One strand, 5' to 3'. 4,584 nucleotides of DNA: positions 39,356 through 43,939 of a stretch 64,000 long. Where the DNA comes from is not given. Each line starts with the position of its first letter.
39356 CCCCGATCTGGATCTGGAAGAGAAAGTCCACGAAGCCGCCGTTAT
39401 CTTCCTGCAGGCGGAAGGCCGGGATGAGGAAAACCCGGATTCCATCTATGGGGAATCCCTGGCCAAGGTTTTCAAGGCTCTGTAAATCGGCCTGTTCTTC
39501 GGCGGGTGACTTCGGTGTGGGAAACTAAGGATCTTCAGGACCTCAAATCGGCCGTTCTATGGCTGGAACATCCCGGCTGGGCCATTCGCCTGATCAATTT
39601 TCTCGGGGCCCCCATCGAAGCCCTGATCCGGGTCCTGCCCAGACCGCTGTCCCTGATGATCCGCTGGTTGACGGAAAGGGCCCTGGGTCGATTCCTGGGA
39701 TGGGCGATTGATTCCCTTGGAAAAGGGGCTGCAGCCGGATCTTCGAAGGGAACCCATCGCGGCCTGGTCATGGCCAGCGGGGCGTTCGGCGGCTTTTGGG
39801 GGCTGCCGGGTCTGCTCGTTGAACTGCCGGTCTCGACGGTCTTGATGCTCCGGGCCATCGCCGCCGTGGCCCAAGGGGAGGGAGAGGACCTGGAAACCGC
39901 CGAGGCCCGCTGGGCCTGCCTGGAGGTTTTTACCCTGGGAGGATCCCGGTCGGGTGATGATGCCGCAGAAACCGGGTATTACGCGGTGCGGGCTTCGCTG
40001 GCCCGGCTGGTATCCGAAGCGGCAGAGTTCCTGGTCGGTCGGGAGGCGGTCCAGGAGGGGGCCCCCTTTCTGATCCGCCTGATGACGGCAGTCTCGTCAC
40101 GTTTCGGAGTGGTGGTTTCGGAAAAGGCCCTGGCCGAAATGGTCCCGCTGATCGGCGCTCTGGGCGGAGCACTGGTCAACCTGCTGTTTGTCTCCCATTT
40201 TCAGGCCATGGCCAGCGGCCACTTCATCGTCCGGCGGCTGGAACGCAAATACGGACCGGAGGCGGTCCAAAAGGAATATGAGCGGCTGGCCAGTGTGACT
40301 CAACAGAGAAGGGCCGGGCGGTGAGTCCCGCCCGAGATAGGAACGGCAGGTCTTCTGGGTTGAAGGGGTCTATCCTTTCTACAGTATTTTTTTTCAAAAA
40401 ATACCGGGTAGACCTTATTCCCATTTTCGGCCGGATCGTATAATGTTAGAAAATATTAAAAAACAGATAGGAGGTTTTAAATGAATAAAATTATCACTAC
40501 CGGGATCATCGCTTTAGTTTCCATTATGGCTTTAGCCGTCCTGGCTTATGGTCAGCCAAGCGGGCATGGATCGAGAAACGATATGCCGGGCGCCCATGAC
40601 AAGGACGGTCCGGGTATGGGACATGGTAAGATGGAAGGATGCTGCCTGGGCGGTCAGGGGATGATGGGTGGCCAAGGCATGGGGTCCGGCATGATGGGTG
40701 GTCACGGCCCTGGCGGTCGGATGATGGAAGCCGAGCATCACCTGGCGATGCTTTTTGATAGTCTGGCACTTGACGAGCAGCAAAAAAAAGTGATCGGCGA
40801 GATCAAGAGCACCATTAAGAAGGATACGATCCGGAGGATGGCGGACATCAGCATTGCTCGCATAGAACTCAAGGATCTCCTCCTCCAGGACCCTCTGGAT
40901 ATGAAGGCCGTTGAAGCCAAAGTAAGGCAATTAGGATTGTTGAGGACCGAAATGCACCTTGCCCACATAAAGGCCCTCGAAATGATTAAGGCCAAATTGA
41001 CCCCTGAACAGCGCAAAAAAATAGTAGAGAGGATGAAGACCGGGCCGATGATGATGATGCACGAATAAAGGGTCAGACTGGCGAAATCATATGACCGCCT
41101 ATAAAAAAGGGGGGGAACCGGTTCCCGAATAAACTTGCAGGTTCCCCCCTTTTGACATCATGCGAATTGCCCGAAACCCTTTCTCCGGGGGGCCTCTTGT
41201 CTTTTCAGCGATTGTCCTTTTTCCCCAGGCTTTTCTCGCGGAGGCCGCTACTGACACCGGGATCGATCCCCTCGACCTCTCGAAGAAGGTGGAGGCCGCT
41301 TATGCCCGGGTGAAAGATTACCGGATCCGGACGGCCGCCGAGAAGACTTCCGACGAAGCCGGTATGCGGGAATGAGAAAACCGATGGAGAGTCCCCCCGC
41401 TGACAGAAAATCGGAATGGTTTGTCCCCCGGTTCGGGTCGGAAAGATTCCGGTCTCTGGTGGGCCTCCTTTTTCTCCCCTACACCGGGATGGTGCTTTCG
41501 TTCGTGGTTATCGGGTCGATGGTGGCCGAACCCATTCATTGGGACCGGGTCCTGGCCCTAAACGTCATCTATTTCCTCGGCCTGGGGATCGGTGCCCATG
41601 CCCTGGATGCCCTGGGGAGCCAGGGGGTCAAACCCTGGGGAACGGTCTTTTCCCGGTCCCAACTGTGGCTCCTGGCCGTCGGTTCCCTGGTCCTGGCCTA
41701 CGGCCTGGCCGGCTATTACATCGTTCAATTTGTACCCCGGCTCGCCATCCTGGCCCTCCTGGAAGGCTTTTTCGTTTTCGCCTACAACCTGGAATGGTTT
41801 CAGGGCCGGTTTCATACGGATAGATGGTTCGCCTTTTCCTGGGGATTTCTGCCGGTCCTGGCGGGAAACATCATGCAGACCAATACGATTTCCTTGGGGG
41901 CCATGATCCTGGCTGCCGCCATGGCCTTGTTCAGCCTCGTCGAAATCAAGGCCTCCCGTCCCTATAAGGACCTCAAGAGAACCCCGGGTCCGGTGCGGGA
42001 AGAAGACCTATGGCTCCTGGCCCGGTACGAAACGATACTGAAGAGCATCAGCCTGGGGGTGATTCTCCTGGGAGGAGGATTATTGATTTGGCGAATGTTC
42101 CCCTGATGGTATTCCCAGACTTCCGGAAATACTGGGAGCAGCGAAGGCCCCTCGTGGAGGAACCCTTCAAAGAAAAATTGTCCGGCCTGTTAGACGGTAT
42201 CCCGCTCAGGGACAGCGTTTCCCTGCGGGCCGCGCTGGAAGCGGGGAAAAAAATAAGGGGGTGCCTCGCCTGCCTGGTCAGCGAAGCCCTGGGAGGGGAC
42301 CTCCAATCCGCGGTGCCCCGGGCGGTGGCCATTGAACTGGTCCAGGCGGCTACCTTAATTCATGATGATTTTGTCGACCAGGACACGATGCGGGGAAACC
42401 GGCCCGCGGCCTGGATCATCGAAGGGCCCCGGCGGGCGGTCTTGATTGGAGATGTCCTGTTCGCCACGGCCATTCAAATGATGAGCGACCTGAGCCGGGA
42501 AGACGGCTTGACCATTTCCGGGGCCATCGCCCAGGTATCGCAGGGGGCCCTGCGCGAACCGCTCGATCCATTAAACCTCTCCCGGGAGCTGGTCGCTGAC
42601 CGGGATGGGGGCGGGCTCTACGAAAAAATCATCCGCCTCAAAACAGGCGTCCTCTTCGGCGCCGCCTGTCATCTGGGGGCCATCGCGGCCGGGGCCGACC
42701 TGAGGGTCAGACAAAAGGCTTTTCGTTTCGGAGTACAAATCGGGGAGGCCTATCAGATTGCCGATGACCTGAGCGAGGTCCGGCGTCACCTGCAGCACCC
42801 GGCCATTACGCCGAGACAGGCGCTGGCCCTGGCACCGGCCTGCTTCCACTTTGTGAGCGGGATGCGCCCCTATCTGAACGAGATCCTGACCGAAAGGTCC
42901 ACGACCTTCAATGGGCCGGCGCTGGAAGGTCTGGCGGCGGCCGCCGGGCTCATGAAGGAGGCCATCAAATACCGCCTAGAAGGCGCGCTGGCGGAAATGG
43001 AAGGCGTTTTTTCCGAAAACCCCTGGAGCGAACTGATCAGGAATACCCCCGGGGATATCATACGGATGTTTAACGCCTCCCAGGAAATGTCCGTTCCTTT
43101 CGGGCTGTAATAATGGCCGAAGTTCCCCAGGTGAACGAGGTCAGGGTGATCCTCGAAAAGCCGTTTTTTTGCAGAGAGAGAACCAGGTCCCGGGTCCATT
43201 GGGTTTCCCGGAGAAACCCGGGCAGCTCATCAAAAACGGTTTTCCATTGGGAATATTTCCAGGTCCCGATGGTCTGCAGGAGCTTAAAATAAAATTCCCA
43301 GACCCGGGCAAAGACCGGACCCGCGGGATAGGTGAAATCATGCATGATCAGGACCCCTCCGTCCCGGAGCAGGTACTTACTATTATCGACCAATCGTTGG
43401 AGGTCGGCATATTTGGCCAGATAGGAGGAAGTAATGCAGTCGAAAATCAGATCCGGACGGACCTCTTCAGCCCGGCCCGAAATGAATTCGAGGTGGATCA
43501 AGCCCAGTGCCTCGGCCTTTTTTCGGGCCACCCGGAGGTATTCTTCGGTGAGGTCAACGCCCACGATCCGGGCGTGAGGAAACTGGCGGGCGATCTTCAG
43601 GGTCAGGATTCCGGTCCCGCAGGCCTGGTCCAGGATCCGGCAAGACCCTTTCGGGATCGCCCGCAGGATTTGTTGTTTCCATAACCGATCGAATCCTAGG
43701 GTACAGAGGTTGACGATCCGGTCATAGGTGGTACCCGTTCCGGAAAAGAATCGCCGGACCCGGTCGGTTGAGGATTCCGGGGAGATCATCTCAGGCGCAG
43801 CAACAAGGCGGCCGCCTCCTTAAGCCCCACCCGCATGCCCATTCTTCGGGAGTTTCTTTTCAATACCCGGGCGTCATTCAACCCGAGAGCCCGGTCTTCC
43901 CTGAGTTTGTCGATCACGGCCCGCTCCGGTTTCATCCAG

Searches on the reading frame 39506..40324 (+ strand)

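Call 50: search_protein_families(library=pfam, proteins=[window:39506-40324:+], max_evalue=0.00001)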
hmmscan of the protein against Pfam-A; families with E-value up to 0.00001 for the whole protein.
window:39506-40324:+ (272 aa): 1 family
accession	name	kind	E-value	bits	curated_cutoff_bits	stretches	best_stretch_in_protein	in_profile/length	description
PF12787.12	EcsC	-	3.9e-23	82.8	30.4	1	77-245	87-240/240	EcsC protein family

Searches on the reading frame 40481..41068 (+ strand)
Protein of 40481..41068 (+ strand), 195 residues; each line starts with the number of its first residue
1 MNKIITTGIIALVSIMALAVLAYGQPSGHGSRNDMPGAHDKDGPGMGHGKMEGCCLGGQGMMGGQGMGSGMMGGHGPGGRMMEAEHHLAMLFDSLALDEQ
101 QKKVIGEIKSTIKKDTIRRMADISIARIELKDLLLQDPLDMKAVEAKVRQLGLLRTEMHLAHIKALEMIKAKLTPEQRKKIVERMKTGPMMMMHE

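Call 70: search_protein_families(library=pfam, proteins=[window:40481-41068:+], max_evalue=0.0001)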
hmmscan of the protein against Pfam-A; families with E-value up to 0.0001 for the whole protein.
window:40481-41068:+ (195 aa): 2 families
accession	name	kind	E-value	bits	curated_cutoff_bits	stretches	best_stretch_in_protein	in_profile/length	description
PF13801.11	Metal_resist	-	5.2e-11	43.2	29.2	1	63-179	11-124/125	Heavy-metal resistance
PF07813.17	LTXXQ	-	4e-08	34.3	24.3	1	85-184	3-99/100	LTXXQ motif family protein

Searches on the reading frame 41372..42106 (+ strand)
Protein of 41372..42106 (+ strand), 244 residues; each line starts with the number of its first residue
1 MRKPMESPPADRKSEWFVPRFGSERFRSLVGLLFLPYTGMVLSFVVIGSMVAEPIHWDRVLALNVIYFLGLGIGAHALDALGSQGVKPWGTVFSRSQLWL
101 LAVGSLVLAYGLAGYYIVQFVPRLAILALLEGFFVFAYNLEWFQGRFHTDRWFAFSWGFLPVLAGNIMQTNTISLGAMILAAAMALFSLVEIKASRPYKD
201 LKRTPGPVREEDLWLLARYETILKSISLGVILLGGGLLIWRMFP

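Call 70: search_protein_families(library=pfam, proteins=[window:41372-42106:+], max_evalue=0.0001)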
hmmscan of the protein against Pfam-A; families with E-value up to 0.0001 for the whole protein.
window:41372-42106:+ (244 aa): 1 family
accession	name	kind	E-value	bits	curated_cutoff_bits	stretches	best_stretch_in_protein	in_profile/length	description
PF01040.23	UbiA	-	7e-06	26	34.2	1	93-189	64-155/250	UbiA prenyltransferase family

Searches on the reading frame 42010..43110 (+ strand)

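Call 50: search_protein_families(library=pfam, proteins=[window:42010-43110:+], max_evalue=0.00001)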
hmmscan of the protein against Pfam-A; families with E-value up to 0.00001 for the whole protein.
window:42010-43110:+ (366 aa): 1 family
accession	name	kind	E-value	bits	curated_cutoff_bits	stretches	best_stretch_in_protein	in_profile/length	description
PF00348.22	polyprenyl_synt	-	3.3e-33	115.4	27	1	77-257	14-191/251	Polyprenyl synthetase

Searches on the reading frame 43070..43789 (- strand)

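Call 70: search_protein_families(library=pfam, proteins=[window:43070-43789:-], max_evalue=0.0001)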
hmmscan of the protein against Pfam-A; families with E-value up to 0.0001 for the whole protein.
window:43070-43789:- (239 aa): 8 families
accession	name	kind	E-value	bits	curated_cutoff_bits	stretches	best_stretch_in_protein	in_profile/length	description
PF01209.24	Ubie_methyltran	-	8.4e-23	81.4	20.1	1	8-230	6-232/233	ubiE/COQ5 methyltransferase family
PF13847.12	Methyltransf_31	-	6.8e-18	65.2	27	1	47-153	2-113/145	Methyltransferase domain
PF13649.12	Methyltransf_25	-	1.2e-16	61.6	27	1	52-145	1-97/97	Methyltransferase domain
PF08241.18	Methyltransf_11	-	5e-13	49.9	21.2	1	53-149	1-95/95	Methyltransferase domain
PF08242.18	Methyltransf_12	-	1.7e-11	45.2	30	1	53-147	1-98/98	Methyltransferase domain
PF13489.12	Methyltransf_23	-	1.8e-07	31.4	27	1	35-169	7-124/164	Methyltransferase domain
PF05175.20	MTS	-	3.5e-07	30.5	23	1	42-149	24-138/170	Methyltransferase small domain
PF06325.19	PrmA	-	2.1e-05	24.6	22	1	41-149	154-258/296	Ribosomal protein L11 methyltransferase (PrmA)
